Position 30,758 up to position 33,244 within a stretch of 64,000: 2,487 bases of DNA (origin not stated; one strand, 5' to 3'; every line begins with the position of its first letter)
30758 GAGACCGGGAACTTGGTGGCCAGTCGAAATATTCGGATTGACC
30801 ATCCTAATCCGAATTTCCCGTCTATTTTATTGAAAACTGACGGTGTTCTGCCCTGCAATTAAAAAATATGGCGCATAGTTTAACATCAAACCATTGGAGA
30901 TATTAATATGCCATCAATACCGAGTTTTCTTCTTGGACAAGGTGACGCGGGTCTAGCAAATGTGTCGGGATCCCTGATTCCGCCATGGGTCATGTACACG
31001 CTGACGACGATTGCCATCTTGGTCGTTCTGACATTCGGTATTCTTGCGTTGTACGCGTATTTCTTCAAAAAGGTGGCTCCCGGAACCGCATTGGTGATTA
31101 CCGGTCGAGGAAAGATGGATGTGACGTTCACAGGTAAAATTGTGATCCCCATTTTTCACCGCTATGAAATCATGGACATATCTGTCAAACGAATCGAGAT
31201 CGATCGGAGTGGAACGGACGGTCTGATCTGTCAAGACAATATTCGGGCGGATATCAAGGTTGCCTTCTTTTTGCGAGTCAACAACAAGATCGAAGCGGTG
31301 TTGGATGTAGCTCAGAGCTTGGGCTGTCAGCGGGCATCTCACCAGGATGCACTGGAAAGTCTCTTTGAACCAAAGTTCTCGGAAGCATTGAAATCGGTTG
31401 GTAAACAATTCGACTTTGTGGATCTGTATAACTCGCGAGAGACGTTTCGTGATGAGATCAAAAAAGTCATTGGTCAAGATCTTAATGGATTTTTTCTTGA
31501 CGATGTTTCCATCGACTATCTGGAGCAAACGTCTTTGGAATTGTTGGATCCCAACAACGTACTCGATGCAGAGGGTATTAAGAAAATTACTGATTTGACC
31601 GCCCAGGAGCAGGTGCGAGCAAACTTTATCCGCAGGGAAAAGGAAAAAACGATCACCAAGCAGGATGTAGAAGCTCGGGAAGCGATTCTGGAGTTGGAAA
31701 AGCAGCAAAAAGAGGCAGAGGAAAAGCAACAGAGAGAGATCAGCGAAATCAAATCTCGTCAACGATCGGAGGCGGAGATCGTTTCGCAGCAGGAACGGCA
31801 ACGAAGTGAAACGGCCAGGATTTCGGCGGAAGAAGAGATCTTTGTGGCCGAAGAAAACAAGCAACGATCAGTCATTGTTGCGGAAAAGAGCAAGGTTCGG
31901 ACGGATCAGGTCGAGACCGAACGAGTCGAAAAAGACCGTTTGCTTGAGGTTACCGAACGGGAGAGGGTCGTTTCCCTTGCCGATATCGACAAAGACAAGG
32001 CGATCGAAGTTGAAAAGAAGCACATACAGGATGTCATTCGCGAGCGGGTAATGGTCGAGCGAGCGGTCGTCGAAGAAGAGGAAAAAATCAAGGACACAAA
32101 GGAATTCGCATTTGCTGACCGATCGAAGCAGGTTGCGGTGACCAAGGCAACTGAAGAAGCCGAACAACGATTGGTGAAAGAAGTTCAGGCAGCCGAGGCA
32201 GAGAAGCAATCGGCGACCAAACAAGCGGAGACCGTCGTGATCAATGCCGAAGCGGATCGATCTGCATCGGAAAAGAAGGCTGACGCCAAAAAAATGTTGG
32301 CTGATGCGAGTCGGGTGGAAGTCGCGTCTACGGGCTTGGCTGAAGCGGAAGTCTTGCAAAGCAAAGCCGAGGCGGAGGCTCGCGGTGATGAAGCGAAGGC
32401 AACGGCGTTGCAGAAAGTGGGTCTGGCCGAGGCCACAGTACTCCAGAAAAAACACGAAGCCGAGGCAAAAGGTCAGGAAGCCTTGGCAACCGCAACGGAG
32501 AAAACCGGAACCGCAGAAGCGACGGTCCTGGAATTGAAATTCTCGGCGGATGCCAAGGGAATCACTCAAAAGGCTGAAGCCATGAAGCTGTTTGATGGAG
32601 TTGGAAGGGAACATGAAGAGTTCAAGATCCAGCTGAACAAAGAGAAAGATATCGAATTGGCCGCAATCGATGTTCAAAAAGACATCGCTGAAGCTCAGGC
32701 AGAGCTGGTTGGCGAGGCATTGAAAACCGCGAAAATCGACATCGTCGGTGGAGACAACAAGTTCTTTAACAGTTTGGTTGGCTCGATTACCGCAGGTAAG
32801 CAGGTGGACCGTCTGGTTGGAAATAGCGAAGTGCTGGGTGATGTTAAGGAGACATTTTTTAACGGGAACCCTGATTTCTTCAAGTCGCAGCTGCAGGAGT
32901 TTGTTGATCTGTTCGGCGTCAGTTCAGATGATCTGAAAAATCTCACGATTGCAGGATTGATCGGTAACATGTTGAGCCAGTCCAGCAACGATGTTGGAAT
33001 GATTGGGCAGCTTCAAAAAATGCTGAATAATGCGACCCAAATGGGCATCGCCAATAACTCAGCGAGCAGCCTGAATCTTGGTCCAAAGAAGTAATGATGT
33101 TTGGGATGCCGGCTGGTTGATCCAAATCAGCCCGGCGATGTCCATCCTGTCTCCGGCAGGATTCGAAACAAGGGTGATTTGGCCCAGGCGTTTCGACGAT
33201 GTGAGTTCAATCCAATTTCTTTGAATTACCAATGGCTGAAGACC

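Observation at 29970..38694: Putative three-gene operon: NfeD-like (YqiJ-like), flotillin (YqiK-like), then a giant 1820-aa MoxR/AAA_5 ATPase. Candidate uncharacterised flotillin-associated machine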

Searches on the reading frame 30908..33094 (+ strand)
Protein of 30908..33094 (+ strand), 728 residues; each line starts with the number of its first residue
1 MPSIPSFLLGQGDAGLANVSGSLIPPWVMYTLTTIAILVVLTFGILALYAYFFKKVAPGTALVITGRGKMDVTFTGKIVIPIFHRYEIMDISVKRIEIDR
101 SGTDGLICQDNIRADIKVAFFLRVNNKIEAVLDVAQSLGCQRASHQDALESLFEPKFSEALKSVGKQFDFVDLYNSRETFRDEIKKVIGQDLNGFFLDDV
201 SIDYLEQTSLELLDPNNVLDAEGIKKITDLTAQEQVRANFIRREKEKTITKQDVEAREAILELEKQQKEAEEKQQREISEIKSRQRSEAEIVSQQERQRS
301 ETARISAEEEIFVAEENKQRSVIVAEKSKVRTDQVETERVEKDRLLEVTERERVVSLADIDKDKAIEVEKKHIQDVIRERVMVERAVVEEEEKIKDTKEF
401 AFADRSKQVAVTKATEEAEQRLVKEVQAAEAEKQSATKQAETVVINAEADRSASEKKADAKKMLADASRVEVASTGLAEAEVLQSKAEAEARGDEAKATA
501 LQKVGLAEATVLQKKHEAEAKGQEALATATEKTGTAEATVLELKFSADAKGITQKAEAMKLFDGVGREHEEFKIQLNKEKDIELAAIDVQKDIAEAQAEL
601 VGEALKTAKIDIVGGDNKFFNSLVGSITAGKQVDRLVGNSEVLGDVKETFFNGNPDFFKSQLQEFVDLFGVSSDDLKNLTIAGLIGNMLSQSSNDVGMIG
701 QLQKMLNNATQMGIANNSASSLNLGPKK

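Call 6: search_protein_families(library=pfam, proteins=[window:30908-33094:+], max_evalue=0.01)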
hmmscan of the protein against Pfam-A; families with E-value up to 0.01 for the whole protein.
window:30908-33094:+ (728 aa): 0 families

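Call 7: search_protein_families(library=ncbifam, proteins=[window:30908-33094:+], max_evalue=0.01)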
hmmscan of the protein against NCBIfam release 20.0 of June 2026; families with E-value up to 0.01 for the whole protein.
window:30908-33094:+ (728 aa): 1 family
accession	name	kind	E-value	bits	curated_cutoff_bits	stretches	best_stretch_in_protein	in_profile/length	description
NF058507.1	FlotScfldFlot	equivalog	0.0001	21.5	700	0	73-471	55-406/477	flotillin lipid rafts scaffold protein FloT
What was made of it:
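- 30908..33094 (+): Divergent YqiK-type flotillin (SPFH), 728 aa. NCBIfam FloT only 1e-4 (call 7).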

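Call 8: search_protein_families(library=padloc, proteins=[window:30908-33094:+], max_evalue=0.01)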
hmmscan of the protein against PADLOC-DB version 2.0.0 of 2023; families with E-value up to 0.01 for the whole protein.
window:30908-33094:+ (728 aa): 0 families

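Call 19: search_solved_structures(query=window:30908-33091:+, max_evalue=1, show_alignments=1)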
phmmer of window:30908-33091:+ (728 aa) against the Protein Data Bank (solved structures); distinct sequences matched with E-value up to 1: 1.
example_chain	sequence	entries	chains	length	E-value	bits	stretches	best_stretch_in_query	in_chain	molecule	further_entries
6ynx_b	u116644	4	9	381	0.045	15.8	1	186-265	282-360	subunit b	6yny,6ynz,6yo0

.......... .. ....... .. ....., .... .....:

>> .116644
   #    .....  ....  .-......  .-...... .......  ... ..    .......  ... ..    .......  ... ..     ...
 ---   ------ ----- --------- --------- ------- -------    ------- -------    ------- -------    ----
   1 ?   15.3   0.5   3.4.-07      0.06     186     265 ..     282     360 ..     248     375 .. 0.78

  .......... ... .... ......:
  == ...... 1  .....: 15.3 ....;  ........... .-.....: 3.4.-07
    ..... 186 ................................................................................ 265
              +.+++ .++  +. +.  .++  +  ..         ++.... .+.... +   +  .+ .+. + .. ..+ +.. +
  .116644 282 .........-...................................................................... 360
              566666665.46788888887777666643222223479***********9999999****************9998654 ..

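Call 24: search_solved_structures(query=A2, max_evalue=1, show_alignments=2)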
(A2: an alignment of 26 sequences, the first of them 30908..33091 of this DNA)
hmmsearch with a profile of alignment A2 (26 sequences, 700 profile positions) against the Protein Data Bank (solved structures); distinct sequences matched with E-value up to 1: 2.
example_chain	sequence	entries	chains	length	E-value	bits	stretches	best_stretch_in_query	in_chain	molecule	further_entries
8z5g_A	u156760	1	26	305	0.0042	18.7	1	369-449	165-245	Protein QmcA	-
7n63_A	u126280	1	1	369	0.27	12.7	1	234-271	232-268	Putative aminotransferase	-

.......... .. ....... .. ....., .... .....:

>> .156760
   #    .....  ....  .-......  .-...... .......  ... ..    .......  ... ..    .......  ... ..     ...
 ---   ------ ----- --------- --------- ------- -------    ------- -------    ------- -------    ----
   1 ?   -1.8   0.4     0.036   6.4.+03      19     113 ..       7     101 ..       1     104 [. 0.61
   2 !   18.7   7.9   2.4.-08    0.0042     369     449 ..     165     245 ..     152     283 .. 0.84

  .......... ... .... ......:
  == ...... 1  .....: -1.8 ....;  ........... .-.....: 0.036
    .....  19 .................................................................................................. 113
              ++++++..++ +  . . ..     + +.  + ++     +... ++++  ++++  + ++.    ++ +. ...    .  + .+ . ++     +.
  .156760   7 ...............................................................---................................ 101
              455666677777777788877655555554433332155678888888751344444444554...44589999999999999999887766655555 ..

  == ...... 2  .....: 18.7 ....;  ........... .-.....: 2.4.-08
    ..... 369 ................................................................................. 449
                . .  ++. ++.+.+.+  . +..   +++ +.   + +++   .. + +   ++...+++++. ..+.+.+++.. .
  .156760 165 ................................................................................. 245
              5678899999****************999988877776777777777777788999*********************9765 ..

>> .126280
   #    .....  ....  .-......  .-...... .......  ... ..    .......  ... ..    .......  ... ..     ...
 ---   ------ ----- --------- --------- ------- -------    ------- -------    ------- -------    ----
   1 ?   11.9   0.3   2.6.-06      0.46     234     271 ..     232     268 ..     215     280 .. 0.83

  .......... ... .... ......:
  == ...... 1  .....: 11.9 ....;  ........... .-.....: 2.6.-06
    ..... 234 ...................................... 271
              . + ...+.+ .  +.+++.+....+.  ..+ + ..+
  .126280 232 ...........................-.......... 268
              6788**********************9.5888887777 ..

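Call 25: search_protein_families(library=pfam, alignment_id=A2, max_evalue=1)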
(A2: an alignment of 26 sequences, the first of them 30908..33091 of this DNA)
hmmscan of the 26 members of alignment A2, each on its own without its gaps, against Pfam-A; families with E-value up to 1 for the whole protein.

A. member 1, window:30908-33091:+ (728 aa): 0 families

B. families by the number of members that match (of 26 scanned): 5 families
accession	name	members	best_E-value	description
PF01145.31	Band_7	2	2.1e-06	SPFH domain / Band 7 family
PF20196.3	DUF6559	1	0.028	Family of unknown function (DUF6559)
PF01751.28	Toprim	1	0.12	Toprim domain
PF14536.11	DUF4441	1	0.18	Domain of unknown function (DUF4441)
PF15170.11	CaM-KIIN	1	0.52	Calcium/calmodulin-dependent protein kinase II inhibitor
